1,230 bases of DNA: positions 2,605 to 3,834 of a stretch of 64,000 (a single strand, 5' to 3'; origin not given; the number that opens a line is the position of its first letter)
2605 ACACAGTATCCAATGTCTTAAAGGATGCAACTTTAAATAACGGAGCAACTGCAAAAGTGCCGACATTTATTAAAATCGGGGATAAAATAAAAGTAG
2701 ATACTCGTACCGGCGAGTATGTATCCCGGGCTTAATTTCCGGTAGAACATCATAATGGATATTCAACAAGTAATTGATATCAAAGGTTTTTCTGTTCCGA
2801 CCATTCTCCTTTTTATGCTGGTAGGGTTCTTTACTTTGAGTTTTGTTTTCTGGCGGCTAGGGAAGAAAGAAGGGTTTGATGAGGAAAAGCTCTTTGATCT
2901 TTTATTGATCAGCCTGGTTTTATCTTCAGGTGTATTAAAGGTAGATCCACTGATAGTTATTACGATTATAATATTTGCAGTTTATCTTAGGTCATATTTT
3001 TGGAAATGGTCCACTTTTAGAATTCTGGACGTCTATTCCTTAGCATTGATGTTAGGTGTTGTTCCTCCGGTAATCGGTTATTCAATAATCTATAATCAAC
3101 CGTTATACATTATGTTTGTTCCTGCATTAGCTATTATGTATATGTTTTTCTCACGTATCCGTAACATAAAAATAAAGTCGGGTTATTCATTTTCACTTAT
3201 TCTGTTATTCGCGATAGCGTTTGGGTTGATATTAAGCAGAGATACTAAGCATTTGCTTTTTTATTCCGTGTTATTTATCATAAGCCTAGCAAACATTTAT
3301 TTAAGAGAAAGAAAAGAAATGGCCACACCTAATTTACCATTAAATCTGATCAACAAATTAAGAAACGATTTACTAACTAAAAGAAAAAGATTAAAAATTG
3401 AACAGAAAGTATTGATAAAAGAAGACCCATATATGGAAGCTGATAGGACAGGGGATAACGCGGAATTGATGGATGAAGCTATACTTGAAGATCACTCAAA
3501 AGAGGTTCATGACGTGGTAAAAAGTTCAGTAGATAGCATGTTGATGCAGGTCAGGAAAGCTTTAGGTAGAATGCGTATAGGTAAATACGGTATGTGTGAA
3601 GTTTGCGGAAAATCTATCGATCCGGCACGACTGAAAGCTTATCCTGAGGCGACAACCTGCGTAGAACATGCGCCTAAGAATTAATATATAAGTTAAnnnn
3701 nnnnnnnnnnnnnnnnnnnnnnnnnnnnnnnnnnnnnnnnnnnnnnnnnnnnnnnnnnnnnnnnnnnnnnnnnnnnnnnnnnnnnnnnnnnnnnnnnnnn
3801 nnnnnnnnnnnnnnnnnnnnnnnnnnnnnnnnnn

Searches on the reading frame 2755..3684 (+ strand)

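Call 64: search_protein_families(library=pfam, proteins=[window:2755-3684:+], max_evalue=0.001)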
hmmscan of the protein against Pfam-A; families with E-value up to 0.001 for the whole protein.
window:2755-3684:+ (309 aa): 1 family
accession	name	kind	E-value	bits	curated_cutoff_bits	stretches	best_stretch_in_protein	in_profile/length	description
PF01258.23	zf-dskA_traR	-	1.9e-08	34.6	24.9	1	276-304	1-29/36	Prokaryotic dksA/traR C4-type zinc finger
